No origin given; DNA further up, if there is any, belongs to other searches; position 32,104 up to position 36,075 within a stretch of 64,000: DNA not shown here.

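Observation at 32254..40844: Candidate undescribed restriction-like defence system: HKD-SNF2 nuclease-translocase + AlbA_2/HATPase_c_4/wHTH protein + giant m6A methyltransferase-TRD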

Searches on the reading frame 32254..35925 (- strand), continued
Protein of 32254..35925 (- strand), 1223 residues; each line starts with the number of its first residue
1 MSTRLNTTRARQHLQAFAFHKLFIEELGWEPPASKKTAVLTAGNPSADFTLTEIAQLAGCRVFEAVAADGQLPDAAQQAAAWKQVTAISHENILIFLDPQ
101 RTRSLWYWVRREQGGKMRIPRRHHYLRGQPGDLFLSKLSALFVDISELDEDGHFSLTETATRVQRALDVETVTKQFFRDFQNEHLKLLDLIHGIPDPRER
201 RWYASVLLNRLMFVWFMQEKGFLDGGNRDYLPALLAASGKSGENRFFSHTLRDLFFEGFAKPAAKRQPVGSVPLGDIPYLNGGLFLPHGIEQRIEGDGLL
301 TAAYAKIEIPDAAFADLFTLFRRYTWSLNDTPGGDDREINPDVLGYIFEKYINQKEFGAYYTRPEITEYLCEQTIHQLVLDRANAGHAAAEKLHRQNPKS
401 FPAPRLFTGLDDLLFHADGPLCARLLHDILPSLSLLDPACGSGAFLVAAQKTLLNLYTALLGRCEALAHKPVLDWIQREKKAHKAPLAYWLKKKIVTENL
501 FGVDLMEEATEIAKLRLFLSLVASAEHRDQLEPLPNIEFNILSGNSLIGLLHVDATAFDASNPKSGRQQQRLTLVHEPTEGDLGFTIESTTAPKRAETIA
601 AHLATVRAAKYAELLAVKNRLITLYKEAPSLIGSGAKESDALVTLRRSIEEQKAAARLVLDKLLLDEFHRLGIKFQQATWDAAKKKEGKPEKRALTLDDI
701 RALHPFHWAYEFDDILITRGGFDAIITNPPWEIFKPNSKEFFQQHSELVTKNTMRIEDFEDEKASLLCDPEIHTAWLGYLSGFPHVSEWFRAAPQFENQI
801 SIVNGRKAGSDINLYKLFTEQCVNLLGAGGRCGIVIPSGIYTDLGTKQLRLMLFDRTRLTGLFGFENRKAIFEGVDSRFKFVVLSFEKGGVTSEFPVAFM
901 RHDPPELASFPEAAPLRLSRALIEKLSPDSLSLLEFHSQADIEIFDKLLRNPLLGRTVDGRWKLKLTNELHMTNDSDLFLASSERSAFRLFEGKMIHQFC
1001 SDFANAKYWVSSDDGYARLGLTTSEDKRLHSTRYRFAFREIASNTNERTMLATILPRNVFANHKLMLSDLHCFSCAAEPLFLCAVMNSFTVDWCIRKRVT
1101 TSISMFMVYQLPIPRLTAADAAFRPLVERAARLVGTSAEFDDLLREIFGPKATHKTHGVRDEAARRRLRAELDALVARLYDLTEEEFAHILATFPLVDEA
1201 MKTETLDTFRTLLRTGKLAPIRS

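Call 39: search_protein_families(library=pfam, proteins=[L006:8817-9275:+], max_evalue=0.001)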
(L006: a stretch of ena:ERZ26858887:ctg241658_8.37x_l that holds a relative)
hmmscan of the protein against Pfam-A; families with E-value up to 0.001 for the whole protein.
L006:8817-9275:+ (152 aa): 0 families

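Call 84: find_encoding_contigs(protein=P0002, flank=8000, max_places=2)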
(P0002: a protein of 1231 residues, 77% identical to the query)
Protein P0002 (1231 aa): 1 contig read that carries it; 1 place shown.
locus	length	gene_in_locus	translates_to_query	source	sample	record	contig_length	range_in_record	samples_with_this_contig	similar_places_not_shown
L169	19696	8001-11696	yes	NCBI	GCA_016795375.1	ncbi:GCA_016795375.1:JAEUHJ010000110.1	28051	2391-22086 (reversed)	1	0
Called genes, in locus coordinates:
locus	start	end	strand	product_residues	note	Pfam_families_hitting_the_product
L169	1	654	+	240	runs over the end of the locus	PF03737:RraA-like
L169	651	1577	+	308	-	PF00701:DHDPS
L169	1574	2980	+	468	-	-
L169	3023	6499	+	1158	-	PF13091:PLDc_2, PF00176:SNF2-rel_dom (weak), PF04851:ResIII (faint), PF00270:DEAD (faint), PF00271:Helicase_C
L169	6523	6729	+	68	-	-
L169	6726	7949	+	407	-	PF17761:DUF1016_N, PF06250:YhcG_C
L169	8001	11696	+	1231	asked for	PF02384:N6_Mtase (faint), PF20473:MmeI_Mtase, PF07669:Eco57I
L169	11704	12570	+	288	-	PF02498:Bro-N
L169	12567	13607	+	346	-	PF13310:Virulence_RhuM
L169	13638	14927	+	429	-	-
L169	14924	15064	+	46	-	-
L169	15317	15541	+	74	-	-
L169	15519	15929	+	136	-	-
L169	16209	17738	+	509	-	-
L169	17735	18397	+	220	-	PF14602:Hexapep_2 (faint), PF25087:GMPPB_C (faint), PF25084:LbH_EIF2B (weak), PF00132:Hexapep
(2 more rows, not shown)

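Call 85: find_encoding_contigs(protein=P0003, flank=8000, max_places=2)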
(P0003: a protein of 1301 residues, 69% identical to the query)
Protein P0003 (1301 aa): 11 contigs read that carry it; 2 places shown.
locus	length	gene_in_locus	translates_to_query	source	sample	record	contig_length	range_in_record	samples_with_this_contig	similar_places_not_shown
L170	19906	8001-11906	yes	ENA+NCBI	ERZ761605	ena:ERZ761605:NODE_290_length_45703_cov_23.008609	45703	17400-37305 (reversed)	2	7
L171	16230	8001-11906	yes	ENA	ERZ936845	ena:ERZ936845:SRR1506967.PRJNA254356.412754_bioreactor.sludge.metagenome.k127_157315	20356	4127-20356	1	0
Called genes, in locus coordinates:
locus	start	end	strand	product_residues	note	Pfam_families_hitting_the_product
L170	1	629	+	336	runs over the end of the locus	PF02826:2-Hacid_dh_C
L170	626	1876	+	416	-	PF02746:MR_MLE_N, PF13378:MR_MLE_C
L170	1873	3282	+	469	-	-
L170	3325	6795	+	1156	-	PF13091:PLDc_2, PF00176:SNF2-rel_dom (faint), PF04851:ResIII (faint), PF00270:DEAD (faint), PF00271:Helicase_C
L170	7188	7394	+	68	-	-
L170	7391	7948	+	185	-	PF10543:ORF6N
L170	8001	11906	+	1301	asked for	PF02384:N6_Mtase (faint), PF20473:MmeI_Mtase, PF07669:Eco57I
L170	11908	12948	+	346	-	PF13310:Virulence_RhuM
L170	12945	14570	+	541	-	PF00246:Peptidase_M14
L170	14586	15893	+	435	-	PF07690:MFS_1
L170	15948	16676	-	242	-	-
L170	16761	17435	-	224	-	PF13480:Acetyltransf_6 (faint), PF04377:ATE_C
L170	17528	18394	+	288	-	PF00581:Rhodanese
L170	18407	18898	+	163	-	PF02657:SufE (weak)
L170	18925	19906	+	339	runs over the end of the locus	PF00528:BPD_transp_1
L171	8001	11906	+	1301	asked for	PF02384:N6_Mtase (faint), PF20473:MmeI_Mtase, PF07669:Eco57I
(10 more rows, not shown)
